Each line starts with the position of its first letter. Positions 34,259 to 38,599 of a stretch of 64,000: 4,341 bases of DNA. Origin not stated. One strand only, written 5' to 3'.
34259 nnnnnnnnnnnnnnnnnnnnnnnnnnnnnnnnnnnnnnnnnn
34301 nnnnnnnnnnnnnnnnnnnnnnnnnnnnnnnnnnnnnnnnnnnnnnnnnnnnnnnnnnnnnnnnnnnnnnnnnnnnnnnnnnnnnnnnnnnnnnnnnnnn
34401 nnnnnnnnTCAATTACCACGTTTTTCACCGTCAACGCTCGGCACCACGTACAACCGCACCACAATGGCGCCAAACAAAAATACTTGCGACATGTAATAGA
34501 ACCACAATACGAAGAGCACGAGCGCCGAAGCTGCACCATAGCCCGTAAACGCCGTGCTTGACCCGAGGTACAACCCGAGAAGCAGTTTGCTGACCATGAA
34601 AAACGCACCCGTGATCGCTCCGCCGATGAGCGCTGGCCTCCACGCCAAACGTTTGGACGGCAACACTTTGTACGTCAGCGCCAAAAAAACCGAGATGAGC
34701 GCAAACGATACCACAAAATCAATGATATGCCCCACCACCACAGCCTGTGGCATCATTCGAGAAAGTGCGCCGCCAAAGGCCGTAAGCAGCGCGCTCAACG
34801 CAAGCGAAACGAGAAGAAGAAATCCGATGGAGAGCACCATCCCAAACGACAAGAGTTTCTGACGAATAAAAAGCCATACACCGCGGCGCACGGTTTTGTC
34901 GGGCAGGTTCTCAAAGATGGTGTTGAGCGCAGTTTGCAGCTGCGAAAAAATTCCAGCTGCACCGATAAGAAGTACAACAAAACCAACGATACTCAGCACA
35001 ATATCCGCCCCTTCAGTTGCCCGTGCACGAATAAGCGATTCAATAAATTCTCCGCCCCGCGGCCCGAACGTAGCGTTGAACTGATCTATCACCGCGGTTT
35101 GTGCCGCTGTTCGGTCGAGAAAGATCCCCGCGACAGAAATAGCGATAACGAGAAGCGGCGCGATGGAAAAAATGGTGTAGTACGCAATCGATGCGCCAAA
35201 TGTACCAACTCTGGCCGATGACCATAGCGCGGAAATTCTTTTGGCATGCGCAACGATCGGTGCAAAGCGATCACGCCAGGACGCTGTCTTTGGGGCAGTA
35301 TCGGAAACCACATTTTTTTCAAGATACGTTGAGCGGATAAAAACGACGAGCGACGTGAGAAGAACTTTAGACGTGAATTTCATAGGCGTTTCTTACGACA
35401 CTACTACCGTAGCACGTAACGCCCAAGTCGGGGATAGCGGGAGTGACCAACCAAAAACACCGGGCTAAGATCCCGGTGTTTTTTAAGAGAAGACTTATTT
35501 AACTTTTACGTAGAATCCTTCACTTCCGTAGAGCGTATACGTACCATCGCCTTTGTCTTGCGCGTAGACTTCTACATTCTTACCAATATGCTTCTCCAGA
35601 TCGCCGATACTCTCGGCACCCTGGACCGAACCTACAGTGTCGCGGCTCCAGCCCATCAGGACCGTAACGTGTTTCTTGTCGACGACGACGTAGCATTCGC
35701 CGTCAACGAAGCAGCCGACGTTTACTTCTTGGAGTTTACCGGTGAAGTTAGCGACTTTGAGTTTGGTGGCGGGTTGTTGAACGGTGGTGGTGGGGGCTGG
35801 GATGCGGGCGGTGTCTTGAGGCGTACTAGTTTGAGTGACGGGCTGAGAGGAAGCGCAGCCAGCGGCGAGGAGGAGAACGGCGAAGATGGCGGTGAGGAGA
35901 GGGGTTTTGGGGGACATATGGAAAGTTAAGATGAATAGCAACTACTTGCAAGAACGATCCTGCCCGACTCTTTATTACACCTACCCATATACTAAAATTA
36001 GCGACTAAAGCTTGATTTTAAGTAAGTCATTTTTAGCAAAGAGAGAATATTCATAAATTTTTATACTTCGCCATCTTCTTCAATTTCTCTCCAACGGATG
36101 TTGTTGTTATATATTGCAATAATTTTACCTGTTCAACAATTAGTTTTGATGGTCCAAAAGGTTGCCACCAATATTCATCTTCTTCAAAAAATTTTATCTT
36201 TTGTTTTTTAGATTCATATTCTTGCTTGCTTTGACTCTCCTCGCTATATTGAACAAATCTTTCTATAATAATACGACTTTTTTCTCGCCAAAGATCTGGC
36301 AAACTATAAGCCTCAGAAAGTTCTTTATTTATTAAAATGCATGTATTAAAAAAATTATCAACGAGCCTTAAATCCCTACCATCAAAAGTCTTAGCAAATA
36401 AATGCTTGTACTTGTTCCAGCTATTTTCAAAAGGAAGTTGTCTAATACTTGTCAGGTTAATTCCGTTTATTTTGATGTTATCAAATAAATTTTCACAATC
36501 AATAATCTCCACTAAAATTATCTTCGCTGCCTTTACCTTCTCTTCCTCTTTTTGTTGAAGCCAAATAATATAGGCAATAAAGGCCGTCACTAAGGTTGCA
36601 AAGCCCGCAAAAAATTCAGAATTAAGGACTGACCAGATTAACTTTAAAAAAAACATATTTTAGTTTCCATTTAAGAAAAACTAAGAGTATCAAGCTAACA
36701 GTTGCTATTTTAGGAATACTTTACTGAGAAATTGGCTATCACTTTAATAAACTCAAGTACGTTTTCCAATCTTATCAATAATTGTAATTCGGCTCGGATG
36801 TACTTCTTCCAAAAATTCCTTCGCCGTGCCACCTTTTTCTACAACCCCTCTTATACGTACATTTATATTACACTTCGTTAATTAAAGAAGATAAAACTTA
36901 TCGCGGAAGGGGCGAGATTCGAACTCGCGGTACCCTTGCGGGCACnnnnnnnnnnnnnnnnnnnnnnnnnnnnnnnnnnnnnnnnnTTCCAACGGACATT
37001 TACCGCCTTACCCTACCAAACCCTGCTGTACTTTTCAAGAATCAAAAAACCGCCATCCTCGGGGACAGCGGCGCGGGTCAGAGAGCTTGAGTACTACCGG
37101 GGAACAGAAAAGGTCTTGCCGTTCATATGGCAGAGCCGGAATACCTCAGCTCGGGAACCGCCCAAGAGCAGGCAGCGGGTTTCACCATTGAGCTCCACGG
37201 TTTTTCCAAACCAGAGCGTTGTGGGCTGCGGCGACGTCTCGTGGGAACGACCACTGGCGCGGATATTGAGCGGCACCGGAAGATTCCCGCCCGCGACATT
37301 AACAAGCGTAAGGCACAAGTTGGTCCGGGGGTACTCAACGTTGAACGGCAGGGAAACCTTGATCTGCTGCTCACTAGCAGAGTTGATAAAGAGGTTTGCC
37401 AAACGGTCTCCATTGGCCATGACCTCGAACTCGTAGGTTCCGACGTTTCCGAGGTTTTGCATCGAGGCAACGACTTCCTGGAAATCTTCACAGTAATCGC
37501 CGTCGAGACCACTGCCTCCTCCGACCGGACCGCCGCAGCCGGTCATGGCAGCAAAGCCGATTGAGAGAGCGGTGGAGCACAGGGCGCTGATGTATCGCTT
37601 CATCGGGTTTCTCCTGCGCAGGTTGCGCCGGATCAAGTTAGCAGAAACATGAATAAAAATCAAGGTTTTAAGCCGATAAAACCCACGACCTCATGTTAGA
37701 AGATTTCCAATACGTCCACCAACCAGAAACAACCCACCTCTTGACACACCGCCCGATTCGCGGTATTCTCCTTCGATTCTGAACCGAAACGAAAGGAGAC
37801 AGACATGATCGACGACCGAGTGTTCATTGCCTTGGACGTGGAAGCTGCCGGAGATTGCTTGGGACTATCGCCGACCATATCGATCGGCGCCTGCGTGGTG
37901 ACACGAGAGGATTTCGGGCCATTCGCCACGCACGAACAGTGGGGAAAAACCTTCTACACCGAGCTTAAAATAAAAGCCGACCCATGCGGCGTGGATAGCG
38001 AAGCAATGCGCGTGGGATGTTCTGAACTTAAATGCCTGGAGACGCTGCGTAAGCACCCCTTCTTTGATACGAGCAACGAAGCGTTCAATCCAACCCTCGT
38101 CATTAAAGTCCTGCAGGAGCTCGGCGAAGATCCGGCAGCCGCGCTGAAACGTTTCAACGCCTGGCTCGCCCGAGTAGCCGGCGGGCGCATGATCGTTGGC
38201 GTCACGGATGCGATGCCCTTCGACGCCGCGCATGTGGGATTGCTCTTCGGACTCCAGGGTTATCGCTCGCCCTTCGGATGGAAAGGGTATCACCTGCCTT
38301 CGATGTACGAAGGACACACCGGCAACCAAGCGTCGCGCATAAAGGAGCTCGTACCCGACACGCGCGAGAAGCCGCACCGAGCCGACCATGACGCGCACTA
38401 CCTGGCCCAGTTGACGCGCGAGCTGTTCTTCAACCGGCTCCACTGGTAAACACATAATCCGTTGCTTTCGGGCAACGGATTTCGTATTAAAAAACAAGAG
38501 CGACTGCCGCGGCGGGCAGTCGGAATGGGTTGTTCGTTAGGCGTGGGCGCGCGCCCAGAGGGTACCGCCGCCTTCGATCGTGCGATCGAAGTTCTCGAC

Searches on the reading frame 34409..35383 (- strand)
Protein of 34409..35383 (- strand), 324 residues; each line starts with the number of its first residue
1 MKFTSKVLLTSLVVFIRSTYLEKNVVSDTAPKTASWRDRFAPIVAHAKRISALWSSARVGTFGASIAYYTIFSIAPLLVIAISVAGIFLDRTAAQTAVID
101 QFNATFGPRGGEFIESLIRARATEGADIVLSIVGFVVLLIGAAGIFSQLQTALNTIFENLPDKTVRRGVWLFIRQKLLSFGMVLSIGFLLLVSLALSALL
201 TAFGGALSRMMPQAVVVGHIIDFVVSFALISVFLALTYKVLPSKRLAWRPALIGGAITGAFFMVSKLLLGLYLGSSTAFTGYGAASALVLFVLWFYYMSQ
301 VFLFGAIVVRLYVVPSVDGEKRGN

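Call 46: search_protein_families(library=pfam, proteins=[window:34409-35383:-], max_evalue=0.001)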
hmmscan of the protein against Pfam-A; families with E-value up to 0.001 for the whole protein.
window:34409-35383:- (324 aa): 1 family
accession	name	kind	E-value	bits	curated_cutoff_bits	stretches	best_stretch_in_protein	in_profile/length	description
PF03631.20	Virul_fac_BrkB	-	3.6e-43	148.5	33.7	1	57-309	3-252/259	Virulence factor BrkB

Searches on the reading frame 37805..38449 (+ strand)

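Call 46: search_protein_families(library=pfam, proteins=[window:37805-38449:+], max_evalue=0.001)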
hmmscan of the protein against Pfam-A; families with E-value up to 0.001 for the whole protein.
window:37805-38449:+ (214 aa): 1 family
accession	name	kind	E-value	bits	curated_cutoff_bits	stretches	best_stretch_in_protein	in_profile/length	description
PF16473.11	Rv2179c-like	-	5.6e-05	23.4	27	1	8-206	3-175/177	3'-5' exoribonuclease Rv2179c-like domain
